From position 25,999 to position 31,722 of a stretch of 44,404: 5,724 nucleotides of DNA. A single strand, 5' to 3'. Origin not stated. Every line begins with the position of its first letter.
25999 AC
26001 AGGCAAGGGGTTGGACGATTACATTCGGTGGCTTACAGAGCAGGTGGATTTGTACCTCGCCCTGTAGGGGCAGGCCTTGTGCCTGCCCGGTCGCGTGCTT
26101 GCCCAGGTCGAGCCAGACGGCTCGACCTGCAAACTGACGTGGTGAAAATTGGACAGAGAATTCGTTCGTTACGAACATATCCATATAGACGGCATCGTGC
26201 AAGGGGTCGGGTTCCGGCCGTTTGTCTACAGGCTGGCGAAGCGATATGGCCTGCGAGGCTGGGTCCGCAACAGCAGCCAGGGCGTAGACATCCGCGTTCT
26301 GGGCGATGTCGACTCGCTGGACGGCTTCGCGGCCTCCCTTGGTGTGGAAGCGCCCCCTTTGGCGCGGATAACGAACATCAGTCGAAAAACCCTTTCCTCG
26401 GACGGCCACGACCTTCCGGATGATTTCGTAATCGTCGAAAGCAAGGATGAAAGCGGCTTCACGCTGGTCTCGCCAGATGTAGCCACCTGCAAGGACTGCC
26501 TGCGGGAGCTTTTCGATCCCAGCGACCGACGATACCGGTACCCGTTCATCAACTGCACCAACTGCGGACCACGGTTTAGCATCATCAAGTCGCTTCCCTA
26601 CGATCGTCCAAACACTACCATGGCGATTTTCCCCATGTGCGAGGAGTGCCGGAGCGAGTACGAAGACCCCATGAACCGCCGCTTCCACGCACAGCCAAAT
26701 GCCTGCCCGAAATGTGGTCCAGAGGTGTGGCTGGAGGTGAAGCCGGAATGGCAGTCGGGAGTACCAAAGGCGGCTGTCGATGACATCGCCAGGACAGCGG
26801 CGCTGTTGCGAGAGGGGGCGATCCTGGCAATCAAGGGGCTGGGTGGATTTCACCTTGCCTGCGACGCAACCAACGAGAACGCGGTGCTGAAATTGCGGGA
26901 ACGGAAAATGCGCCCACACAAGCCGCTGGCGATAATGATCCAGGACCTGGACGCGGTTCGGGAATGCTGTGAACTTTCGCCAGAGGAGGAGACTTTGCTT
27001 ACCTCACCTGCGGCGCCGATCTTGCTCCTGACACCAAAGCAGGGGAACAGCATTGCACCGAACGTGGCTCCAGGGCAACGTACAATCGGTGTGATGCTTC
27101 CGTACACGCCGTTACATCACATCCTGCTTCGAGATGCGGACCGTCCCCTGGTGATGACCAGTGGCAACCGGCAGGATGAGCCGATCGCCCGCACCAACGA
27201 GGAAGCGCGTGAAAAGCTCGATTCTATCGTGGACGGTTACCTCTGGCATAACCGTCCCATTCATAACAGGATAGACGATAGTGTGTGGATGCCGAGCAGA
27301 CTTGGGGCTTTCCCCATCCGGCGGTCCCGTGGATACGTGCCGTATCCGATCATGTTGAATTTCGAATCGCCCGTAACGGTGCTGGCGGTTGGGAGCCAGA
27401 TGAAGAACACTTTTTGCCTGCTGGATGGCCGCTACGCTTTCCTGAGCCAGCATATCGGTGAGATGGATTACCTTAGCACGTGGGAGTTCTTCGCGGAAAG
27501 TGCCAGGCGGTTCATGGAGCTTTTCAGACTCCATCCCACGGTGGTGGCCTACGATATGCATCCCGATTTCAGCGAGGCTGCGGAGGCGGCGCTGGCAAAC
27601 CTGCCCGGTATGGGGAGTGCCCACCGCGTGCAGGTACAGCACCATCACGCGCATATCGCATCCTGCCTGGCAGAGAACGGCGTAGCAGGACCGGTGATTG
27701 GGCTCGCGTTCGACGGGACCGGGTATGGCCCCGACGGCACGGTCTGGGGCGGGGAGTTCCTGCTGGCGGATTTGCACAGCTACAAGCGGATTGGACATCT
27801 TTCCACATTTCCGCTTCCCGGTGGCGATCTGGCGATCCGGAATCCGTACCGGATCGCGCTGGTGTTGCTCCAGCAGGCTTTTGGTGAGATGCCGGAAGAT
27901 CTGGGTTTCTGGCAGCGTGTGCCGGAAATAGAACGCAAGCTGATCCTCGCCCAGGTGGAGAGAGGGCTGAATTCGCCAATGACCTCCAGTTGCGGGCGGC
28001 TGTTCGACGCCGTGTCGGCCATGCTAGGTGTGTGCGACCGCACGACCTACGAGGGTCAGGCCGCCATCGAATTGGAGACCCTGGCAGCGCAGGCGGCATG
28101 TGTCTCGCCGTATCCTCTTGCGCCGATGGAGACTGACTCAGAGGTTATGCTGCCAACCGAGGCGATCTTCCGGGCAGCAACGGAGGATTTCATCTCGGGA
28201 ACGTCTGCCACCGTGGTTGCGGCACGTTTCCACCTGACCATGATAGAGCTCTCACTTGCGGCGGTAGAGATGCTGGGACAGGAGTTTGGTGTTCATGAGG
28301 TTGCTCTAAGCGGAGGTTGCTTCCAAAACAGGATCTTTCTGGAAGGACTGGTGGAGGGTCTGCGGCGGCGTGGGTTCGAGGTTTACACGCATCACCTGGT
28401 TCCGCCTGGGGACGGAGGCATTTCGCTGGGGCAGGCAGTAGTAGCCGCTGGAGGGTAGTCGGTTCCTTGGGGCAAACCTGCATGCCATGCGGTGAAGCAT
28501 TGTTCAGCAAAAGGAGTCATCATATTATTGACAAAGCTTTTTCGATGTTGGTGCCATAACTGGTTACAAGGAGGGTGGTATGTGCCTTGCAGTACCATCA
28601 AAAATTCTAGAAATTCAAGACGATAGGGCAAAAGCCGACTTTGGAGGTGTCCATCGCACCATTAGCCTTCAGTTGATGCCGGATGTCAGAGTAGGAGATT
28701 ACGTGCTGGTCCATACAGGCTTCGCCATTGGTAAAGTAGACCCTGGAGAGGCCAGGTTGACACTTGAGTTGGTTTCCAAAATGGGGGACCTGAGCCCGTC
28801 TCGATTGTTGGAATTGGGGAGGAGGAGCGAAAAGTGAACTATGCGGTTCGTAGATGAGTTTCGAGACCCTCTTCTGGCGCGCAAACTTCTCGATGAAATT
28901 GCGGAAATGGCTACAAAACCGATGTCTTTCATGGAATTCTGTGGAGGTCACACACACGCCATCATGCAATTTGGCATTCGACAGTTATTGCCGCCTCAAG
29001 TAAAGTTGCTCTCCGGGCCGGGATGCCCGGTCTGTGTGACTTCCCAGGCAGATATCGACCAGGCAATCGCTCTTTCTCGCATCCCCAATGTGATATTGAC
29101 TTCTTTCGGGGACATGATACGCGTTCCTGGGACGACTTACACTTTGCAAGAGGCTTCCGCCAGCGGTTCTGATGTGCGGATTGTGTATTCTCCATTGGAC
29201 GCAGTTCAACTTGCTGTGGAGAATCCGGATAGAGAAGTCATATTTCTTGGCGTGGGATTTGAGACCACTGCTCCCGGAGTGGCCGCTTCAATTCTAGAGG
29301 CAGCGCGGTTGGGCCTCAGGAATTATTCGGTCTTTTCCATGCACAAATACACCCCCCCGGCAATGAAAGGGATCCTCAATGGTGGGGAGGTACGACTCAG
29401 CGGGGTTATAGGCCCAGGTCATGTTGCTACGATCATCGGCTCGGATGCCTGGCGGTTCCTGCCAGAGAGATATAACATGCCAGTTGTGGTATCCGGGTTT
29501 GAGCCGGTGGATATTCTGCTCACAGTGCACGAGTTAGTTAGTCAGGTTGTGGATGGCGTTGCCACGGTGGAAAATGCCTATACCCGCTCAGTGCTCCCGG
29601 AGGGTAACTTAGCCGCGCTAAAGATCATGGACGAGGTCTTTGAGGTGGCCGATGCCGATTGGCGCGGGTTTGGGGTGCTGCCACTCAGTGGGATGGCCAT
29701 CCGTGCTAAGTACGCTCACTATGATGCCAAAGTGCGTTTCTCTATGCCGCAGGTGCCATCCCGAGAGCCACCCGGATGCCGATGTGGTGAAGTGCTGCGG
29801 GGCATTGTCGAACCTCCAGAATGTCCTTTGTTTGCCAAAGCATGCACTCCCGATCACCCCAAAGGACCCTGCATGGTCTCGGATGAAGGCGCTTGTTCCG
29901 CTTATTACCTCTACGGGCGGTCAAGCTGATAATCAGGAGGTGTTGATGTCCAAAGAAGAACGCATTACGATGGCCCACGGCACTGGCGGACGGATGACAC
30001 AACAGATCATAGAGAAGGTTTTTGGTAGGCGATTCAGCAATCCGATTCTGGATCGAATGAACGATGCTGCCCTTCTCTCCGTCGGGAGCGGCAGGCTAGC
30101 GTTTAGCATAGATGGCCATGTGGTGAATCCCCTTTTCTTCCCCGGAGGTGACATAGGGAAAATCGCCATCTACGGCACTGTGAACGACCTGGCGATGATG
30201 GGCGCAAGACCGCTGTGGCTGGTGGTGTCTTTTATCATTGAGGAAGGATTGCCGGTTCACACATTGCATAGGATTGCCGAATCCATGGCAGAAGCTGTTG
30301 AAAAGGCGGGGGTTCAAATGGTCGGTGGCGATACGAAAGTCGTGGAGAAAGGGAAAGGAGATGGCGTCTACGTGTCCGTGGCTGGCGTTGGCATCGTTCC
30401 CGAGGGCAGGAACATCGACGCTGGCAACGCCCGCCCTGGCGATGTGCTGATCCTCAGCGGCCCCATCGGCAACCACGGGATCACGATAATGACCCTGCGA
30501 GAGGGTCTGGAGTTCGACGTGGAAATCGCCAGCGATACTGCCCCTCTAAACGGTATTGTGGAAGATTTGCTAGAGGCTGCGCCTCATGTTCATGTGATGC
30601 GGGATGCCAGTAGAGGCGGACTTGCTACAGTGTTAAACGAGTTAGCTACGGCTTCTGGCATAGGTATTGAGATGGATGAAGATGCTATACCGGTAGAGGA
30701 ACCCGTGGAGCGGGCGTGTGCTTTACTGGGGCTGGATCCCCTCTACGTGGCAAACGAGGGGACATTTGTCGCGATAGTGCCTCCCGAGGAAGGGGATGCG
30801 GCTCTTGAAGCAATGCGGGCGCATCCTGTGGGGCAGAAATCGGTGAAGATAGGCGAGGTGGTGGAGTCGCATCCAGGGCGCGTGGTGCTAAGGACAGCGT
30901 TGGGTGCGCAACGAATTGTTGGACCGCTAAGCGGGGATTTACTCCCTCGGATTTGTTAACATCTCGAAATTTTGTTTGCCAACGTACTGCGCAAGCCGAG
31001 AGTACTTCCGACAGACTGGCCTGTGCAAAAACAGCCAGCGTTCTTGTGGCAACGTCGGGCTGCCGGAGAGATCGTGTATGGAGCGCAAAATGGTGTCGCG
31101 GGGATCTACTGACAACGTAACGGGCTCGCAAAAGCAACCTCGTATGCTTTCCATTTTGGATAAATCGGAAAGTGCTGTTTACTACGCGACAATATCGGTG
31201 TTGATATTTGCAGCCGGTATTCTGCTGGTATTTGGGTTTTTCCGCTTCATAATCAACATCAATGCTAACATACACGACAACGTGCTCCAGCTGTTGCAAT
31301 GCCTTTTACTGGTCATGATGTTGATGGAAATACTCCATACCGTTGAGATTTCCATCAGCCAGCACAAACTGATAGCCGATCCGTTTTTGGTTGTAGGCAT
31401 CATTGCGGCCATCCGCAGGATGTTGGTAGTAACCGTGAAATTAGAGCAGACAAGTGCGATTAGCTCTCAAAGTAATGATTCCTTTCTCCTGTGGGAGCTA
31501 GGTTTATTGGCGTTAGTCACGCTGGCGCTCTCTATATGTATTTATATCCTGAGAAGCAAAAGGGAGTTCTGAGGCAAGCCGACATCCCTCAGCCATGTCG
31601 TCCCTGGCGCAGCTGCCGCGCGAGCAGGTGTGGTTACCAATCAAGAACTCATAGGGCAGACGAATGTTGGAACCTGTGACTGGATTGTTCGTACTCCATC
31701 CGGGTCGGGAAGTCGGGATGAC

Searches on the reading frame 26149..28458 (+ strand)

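Call 65: search_protein_families(library=pfam, proteins=[window:26149-28458:+], max_evalue=0.00001)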
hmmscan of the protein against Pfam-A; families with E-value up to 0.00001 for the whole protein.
window:26149-28458:+ (769 aa): 5 families
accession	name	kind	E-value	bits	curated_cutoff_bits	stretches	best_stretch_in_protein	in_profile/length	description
PF22521.2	HypF_C_2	-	6.3e-84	281.9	27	1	518-762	1-241/241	Carbamoyltransferase, Kae1-like Domain, second subdomain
PF01300.24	Sua5_yciO_yrdC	-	1.5e-47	161.8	25.1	1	219-380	2-165/178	Telomere recombination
PF07503.17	zf-HYPF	-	4.8e-36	122.7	23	2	113-146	1-34/34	HypF finger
PF17788.7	HypF_C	-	3.2e-29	102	23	1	409-509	4-99/99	HypF Kae1-like domain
PF00708.24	Acylphosphatase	-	1.9e-20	73.4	22.5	1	10-95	2-85/85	Acylphosphatase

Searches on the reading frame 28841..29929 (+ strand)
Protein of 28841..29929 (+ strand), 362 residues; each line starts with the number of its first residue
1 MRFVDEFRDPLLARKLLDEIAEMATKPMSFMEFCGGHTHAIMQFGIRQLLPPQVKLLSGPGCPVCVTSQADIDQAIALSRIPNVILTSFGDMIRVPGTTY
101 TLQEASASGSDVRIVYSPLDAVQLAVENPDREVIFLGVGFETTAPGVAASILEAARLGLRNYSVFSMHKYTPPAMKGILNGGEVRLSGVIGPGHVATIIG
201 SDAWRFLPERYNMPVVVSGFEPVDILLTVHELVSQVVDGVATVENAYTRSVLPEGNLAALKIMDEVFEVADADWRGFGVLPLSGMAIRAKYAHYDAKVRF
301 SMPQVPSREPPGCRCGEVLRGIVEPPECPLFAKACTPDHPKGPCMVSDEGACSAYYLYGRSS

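Call 65: search_protein_families(library=pfam, proteins=[window:28841-29929:+], max_evalue=0.00001)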
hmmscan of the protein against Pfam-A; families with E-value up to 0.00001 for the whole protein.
window:28841-29929:+ (362 aa): 1 family
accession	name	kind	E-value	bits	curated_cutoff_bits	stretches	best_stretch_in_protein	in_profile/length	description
PF01924.21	HypD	-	3.6e-148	493.8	25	1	13-359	3-351/351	Hydrogenase formation hypA family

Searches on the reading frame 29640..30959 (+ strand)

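Call 65: search_protein_families(library=pfam, proteins=[window:29640-30959:+], max_evalue=0.00001)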
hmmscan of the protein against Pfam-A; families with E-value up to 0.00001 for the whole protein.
window:29640-30959:+ (439 aa): 2 families
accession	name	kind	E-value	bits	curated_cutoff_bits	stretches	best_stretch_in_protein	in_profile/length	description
PF02769.27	AIRS_C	-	1.6e-30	106.8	23.1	1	265-416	1-154/156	AIR synthase related protein, C-terminal domain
PF00586.29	AIRS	-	6.5e-27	94.6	24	1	141-253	2-112/112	AIR synthase related protein, N-terminal domain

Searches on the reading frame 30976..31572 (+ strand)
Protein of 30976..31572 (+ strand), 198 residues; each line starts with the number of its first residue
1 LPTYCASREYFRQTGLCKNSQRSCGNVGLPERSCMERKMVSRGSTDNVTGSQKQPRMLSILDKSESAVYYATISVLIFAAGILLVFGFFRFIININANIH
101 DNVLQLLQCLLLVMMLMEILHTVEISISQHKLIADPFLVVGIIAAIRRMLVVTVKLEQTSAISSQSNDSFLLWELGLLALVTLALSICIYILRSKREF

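Call 65: search_protein_families(library=pfam, proteins=[window:30976-31572:+], max_evalue=0.00001)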
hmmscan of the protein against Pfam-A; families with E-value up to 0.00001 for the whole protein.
window:30976-31572:+ (198 aa): 1 family
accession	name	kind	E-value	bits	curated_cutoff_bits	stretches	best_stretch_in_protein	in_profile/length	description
PF06146.17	PsiE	-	1.8e-11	44.7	23.9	1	74-196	4-121/122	Phosphate-starvation-inducible E family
